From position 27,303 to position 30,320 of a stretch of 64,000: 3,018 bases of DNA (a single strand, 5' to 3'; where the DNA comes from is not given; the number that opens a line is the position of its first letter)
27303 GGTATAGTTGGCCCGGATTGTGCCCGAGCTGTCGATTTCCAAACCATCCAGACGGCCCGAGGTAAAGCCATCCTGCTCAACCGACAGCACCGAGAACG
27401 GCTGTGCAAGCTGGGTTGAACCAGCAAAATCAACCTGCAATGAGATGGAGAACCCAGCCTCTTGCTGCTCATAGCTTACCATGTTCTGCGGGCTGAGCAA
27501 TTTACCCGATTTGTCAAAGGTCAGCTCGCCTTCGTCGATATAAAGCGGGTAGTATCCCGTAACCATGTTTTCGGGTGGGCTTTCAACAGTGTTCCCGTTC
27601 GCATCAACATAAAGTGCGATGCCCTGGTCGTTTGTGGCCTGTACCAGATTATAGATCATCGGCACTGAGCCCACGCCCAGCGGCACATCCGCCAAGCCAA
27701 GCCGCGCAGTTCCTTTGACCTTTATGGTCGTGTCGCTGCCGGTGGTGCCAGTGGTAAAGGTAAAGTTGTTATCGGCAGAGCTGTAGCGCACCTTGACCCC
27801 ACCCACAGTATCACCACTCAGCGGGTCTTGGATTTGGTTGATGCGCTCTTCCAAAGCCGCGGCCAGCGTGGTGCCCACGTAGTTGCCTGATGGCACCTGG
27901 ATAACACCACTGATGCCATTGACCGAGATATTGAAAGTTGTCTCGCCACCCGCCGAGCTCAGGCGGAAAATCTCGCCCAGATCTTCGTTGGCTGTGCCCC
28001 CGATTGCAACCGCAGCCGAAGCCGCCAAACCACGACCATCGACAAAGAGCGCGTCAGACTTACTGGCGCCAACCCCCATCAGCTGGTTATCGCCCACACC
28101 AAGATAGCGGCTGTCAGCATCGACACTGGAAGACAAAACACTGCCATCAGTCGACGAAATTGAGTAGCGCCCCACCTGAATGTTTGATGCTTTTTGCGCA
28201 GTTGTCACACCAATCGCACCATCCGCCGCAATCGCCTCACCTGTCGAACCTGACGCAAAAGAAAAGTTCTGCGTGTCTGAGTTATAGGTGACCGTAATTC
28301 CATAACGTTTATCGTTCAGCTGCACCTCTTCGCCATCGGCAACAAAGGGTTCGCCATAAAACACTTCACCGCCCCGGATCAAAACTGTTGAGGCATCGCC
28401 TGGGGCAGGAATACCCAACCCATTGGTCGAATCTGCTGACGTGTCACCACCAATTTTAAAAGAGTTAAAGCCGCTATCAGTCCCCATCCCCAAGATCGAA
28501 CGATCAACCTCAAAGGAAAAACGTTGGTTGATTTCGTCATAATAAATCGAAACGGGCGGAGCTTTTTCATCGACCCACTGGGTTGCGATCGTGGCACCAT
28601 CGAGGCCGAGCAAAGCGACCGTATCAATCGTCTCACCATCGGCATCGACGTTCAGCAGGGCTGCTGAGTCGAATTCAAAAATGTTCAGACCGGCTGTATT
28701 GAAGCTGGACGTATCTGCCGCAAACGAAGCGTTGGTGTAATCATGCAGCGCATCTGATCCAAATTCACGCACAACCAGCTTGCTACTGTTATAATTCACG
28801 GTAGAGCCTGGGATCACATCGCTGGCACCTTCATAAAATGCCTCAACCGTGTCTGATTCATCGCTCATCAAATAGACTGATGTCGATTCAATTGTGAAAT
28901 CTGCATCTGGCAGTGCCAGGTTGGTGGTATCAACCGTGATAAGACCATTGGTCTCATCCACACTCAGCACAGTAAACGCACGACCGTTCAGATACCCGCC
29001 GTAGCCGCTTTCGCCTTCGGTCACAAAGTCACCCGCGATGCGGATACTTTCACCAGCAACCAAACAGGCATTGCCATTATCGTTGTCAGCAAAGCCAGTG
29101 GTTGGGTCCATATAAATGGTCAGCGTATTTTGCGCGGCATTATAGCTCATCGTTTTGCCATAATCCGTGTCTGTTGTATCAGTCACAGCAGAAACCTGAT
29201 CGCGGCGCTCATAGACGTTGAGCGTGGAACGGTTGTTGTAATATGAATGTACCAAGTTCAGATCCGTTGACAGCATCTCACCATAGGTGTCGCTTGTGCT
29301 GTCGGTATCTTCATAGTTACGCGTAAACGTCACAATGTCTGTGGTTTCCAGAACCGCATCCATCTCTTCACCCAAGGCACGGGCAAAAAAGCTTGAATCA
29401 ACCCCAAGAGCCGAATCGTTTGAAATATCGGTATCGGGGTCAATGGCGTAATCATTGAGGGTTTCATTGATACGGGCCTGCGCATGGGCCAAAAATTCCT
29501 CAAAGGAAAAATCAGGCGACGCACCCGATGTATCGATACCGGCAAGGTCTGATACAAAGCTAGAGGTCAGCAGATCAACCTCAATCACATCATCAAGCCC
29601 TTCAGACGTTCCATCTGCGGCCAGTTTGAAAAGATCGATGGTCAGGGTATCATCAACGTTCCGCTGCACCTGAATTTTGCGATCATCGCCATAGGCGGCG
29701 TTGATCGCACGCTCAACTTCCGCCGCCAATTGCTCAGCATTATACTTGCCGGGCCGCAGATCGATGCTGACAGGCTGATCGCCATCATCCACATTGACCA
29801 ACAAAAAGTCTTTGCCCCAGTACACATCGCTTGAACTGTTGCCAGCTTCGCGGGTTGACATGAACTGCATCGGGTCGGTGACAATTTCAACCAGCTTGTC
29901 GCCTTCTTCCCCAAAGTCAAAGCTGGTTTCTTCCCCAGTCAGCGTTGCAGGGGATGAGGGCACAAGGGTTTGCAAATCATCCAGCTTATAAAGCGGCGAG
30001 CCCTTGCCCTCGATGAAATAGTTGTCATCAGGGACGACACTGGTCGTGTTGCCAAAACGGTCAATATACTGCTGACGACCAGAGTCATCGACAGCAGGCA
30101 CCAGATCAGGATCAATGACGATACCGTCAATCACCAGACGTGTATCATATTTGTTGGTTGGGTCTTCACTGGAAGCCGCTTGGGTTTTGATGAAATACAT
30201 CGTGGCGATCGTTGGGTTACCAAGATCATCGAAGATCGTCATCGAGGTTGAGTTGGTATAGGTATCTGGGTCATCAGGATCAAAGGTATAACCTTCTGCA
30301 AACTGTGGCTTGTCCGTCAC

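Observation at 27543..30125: Hyper-expanded hook protein: FlgE of 1279 aa with an ~860-aa insertion replacing the D2 tip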

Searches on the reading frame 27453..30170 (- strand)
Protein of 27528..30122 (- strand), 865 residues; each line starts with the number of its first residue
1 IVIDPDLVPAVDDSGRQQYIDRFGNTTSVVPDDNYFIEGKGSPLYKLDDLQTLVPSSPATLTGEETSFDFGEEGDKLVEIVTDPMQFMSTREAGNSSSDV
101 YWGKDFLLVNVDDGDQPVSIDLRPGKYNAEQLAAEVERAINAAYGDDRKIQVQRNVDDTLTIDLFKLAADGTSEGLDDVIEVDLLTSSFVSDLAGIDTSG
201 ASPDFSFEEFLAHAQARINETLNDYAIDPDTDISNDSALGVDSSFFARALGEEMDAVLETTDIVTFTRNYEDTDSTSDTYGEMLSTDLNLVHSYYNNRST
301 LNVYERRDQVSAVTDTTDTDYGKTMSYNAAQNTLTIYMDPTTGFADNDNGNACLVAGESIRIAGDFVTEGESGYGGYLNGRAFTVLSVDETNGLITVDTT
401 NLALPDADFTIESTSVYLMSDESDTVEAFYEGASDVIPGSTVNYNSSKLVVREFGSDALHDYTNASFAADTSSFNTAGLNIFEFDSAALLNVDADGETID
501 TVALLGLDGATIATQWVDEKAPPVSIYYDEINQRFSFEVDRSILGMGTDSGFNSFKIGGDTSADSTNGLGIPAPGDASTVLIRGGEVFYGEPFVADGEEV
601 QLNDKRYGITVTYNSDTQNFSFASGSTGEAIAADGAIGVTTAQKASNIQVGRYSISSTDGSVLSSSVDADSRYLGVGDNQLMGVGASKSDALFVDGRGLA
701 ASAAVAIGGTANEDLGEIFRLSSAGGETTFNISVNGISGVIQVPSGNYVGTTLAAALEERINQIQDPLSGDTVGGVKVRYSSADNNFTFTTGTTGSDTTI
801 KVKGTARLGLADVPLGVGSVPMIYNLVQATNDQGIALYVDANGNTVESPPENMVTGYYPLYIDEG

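Call 21: search_protein_representatives(protein=window:27528-30122:-)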
Query: 865 residues. Proteins with E-value up to 0.001 (for the whole library): 360; up to 1e-10: 211; up to 1e-30: 56. The best 150 are listed.
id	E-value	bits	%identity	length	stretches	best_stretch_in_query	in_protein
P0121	1.0e-277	940.3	58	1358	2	2-469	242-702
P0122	2.3e-251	853.2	54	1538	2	492-865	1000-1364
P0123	1.5e-234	797.6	56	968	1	61-865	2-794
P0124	2.6e-233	793.5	53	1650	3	488-865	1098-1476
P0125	6.6e-184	630.0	48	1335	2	345-865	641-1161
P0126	6.7e-160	550.6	45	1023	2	224-865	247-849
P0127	2.0e-131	456.5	48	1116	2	509-865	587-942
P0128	1.8e-129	450.0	41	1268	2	415-865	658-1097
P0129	9.9e-129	447.5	61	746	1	500-865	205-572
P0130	3.9e-119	415.8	37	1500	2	396-853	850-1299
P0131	2.3e-99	350.4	37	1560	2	511-855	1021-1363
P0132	6.7e-99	348.9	61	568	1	2-276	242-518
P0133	1.5e-88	314.7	36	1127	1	4-865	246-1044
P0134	1.5e-85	304.7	36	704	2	225-704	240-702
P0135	2.2e-83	297.6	68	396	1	637-865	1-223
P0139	5.0e-71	256.7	39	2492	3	676-865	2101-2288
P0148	4.8e-51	190.6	33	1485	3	678-865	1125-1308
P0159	3.6e-38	148.0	34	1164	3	693-864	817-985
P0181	1.9e-29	119.1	38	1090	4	693-865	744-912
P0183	1.2e-28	116.5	30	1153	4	669-865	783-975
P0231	3.4e-19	85.2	32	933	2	521-865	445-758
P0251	1.5e-16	76.5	32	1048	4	691-865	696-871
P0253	2.1e-16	76.0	33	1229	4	697-865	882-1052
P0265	6.3e-15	71.1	28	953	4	697-865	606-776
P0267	7.5e-15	70.9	33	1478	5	682-851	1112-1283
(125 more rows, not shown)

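Call 22: search_protein_families(library=pfam, proteins=[P0139, P0124, P0131, P0130, P0148, P0133], max_evalue=0.001)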
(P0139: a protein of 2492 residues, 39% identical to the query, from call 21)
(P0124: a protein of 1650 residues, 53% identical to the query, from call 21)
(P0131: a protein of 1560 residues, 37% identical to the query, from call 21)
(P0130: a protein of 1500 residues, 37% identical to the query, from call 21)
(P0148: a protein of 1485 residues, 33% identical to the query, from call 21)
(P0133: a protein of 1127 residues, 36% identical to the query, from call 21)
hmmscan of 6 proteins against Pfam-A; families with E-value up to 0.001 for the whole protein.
P0139 (2492 aa): 4 families
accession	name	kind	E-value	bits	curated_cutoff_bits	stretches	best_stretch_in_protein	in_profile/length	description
PF20080.4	ALTTAQ_rpt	-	3.4e-148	481.4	26.4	28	558-594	2-38/38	ALTTAQ repeat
PF15335.11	CAAP1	-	3.8e-18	66.1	25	0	582-622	20-60/63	Caspase activity and apoptosis inhibitor 1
PF07559.19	FlgE_D2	-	1.8e-13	51.6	22.7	1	1259-1379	1-109/142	Flagellar basal body protein FlaE D2 domain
PF13860.13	FlgD_ig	-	7.6e-12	45.5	27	1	2377-2445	8-78/79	FlgD Ig-like domain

P0124 (1650 aa): 4 families
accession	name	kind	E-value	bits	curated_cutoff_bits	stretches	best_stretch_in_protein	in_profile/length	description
PF06429.18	Flg_bbr_C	-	1.5e-16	60.1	23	1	1603-1648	1-46/46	Flagellar basal body rod FlgEFG protein C-terminal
PF07559.19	FlgE_D2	-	1.6e-14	55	22.7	2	177-266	10-86/142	Flagellar basal body protein FlaE D2 domain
PF22692.1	LlgE_F_G_D1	-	2e-10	41.1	27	1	83-127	1-43/64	Flagellar hook protein FlgE/F/G D1 domain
PF00460.25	Flg_bb_rod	-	0.0001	22.6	20.7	1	3-33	1-31/31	Flagella basal body rod protein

P0131 (1560 aa): 4 families
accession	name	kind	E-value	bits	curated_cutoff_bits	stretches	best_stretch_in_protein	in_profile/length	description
PF07559.19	FlgE_D2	-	1.5e-16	61.6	22.7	2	168-301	2-109/142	Flagellar basal body protein FlaE D2 domain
PF06429.18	Flg_bbr_C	-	7.6e-16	57.8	23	1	1514-1558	2-46/46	Flagellar basal body rod FlgEFG protein C-terminal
PF22692.1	LlgE_F_G_D1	-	6.6e-11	42.6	27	1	83-127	1-43/64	Flagellar hook protein FlgE/F/G D1 domain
PF00460.25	Flg_bb_rod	-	2.8e-06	27.6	20.7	1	3-33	1-31/31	Flagella basal body rod protein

P0130 (1500 aa): 4 families
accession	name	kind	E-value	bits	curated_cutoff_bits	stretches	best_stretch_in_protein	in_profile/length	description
PF07559.19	FlgE_D2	-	6.2e-17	62.8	22.7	2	167-289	1-96/142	Flagellar basal body protein FlaE D2 domain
PF06429.18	Flg_bbr_C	-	6.9e-15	54.7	23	1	1454-1498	2-46/46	Flagellar basal body rod FlgEFG protein C-terminal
PF22692.1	LlgE_F_G_D1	-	2.5e-10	40.8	27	1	83-127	1-43/64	Flagellar hook protein FlgE/F/G D1 domain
PF00460.25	Flg_bb_rod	-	1.5e-06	28.4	20.7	1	3-33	1-31/31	Flagella basal body rod protein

P0148 (1485 aa): 4 families
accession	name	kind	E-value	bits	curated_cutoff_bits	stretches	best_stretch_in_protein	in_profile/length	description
PF07559.19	FlgE_D2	-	2.7e-23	83.4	22.7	2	167-268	1-98/142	Flagellar basal body protein FlaE D2 domain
PF06429.18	Flg_bbr_C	-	2.8e-16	59.2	23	1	1440-1484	2-46/46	Flagellar basal body rod FlgEFG protein C-terminal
PF22692.1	LlgE_F_G_D1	-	2.5e-07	31.2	27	1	83-140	1-44/64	Flagellar hook protein FlgE/F/G D1 domain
PF00460.25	Flg_bb_rod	-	1.2e-06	28.8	20.7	1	5-33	3-31/31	Flagella basal body rod protein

P0133 (1127 aa): 3 families
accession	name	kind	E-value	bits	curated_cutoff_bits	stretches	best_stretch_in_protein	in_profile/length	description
PF07559.19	FlgE_D2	-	7.4e-19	69.1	22.7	2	184-278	7-98/142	Flagellar basal body protein FlaE D2 domain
PF22692.1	LlgE_F_G_D1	-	1.8e-10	41.3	27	1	83-135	1-44/64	Flagellar hook protein FlgE/F/G D1 domain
PF00460.25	Flg_bb_rod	-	2.2e-05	24.8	20.7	1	3-33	1-31/31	Flagella basal body rod protein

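Call 42: predict_structure(alignment_id=A1)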
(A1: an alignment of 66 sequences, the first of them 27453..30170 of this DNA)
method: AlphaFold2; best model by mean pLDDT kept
length: 906 residues; sequences in the alignment: 66
mean_pLDDT: 86.6   pTM: 0.82
mean pLDDT of the five models: 86.6, 86.4, 85.9, 85.7, 85.6
residues with pLDDT >= 90: 551; 70-90: 242; 50-70: 76; < 50: 37
segments of 3 or more residues with pLDDT < 50: 1-9, 38-40, 885-906
pLDDT, mean of each block of 10 residues (from residue 1): 43 62 65 62 58 65 78 94 92 94 94 93 93 92 96 92 86 95 91 95 94 92 93 96 78 90 95 92 90 74 95 95 93 89 97 90 69 95 83 94 94 94 94 95 93 84 95 91 73 80 87 93 94 93 91 94 91 94 93 91 90 73 90 96 85 79 94 93 88 94 92 91 96 93 93 92 95 92 86 95 95 95 95 89 84 82 75 68 52 40 30
secondary structure, 60 per line:
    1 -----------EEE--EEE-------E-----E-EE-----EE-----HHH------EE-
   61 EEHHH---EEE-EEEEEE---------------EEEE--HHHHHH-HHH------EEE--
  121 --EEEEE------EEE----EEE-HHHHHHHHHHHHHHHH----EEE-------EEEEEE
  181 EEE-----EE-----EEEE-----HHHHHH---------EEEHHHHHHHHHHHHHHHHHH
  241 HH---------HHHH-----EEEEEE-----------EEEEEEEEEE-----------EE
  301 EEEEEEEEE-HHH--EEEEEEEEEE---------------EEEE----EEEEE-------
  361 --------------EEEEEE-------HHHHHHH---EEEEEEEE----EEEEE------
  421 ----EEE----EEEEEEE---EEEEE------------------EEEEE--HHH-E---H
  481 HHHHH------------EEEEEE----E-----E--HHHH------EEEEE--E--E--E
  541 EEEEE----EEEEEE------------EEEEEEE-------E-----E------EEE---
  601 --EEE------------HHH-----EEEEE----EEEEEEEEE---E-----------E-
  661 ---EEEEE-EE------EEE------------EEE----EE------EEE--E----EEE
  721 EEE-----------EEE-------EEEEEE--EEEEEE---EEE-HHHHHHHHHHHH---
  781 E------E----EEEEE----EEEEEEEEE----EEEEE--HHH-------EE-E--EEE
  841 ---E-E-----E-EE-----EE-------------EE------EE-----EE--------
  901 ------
elements in order (helices of 4 or more, strands of 3 or more residues): E12-14 E17-19 E69-71 E73-78 E94-97 H100-105 E116-118 E123-127 E134-136 E141-143 H145-160 E165-167 E175-183 E196-199 H205-210 E220-222 H223-242 H252-255 E261-266 E278-287 E299-309 E316-325 E341-344 E349-353 E375-380 H388-394 E398-405 E410-414 E425-427 E432-438 E442-446 E465-469 H480-485 E498-503 H517-520 E527-531 E540-545 E550-555 E568-574 E595-597 E603-605 E626-630 E635-643 E664-668 E678-680 E693-695 E708-710 E718-723 E735-737 E745-750 E753-758 E762-764 H766-777 E793-797 E802-810 E815-819 E838-840

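Call 44: fold_search(model_id=the predicted structure, library=pdb)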
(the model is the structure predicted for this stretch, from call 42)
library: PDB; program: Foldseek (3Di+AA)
matches with E <= 10: 893; with E <= 0.001: 0
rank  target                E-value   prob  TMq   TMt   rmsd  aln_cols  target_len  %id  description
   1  8kee_C                1.3e-02  0.94  0.09  0.15  10.8       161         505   17  Cyanophage A-1(L) sheath-tube (released 2024-04-10)
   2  1wcd                  4.2e-02  0.02  0.04  0.06  25.6       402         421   10  Crystal structure of IBDV T1 virus-like particle reveals a missing link in icosahedral viruses evolution (released 2005-04-05)
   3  8rk3_b                4.7e-02  0.16  0.08  0.10  18.9       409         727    9  Bacteriophage JBD30 baseplate - composite structure (released 2024-08-14)
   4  5u8r_A                5.5e-02  0.02  0.05  0.05  31.5       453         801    6  Structure of the ectodomain of the human Type 1 insulin-like growth factor receptor (released 2018-02-28)
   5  6pyh_D                8.4e-02  0.02  0.05  0.05  32.6       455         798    8  Cryo-EM structure of full-length IGF1R-IGF1 complex. Only the extracellular region of the complex is resolved. (released 2019-10-23)
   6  2df7_B                1.1e-01  0.03  0.05  0.09  24.4       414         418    7  Crystal structure of infectious bursal disease virus VP2 subviral particle (released 2006-06-27)
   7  2df7_L                1.2e-01  0.01  0.04  0.06  24.6       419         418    9  Crystal structure of infectious bursal disease virus VP2 subviral particle (released 2006-06-27)
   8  7k6v_OC               1.4e-01  0.15  0.07  0.12  24.5       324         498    8  Crystal Structure of Virus-like Particles of GII.4 Norovirus Houston virus (HOV) (released 2022-03-02)
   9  8vuz_H                1.5e-01  0.05  0.06  0.17  24.4       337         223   10  L5A7 Fab bound to 28H6E11 anti-idiotype Fab (released 2024-05-22)
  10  4mng_E                1.8e-01  0.05  0.05  0.15  22.8       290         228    7  Structure of the DP10.7 TCR with CD1d-sulfatide (released 2013-12-18)
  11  7pa7_ddd              1.9e-01  0.05  0.06  0.15  22.0       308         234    9  BK polyomavirus VP1 in complex with scFv 29B1 (released 2023-02-08)
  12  5c6w_H                1.9e-01  0.05  0.06  0.17  23.1       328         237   12  anti-CXCL13 scFv - E10 (released 2015-11-04)
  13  8v98_A                2.1e-01  0.04  0.05  0.10  21.0       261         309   11  GII.24 Loreto 1972 norovirus protruding domain (released 2024-06-19)
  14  6mn7_G                2.2e-01  0.05  0.06  0.16  22.8       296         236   10  Cryo-EM structure of BG505.SOSIP.664 in complex with BF520.1 antigen binding fragment (released 2019-03-06)
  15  3juy_B                2.2e-01  0.04  0.06  0.15  23.3       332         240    9  Crystal Structure of a 3B3 Variant, a Broadly Neutralizing HIV-1 scFv Antibody (released 2009-12-08)
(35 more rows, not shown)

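Call 47: fold_search(model_id=the predicted structure, library=viral)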
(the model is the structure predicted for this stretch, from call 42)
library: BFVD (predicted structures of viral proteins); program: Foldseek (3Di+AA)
matches with E <= 10: 595; with E <= 0.001: 8
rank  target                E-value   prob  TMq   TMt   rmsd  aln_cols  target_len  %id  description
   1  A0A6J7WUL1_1          5.4e-05  0.63  0.09  0.07  26.4       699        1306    9  Baseplate protein J-like [uncultured Caudovirales phage]
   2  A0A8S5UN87            8.3e-05  1.00  0.10  0.17   4.8       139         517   19  Tail sheath protein [Myoviridae sp. ctwVB15]
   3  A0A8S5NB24            1.7e-04  1.00  0.11  0.15  11.2       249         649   18  Sheath tube [Myoviridae sp. ctT3B27]
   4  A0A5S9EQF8            2.6e-04  0.77  0.08  0.14  27.7       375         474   13  Uncharacterized protein [Tenacibaculum phage PTm1]
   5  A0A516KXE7            3.7e-04  0.63  0.08  0.13  19.3       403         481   10  (no name in the UniProt tables at hand)
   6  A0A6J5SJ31            3.7e-04  0.35  0.09  0.11  26.1       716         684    7  Uncharacterized protein [uncultured Caudovirales phage]
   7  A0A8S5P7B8            4.4e-04  0.54  0.07  0.12  26.9       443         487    9  Fibronectin type-III domain-containing protein [Siphoviridae sp. ctsUY14]
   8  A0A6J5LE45            5.7e-04  0.85  0.09  0.09  14.9       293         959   13  Baseplate wedge subunit [uncultured Caudovirales phage]
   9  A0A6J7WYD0            2.3e-03  0.11  0.08  0.11  31.9       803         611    7  Uncharacterized protein [uncultured Caudovirales phage]
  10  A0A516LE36            2.3e-03  0.07  0.07  0.08  27.5       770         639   10  (no name in the UniProt tables at hand)
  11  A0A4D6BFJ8            2.5e-03  0.38  0.10  0.11  21.8       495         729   11  (no name in the UniProt tables at hand)
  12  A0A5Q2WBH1            3.9e-03  0.66  0.08  0.10  13.4       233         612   12  (no name in the UniProt tables at hand)
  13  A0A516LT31            6.0e-03  0.97  0.09  0.10  16.9       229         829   10  (no name in the UniProt tables at hand)
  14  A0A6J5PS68            6.3e-03  0.60  0.06  0.12  29.0       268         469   12  Baseplate protein J-like [uncultured Caudovirales phage]
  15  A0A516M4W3            6.7e-03  0.08  0.10  0.10  28.6      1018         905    8  (no name in the UniProt tables at hand)
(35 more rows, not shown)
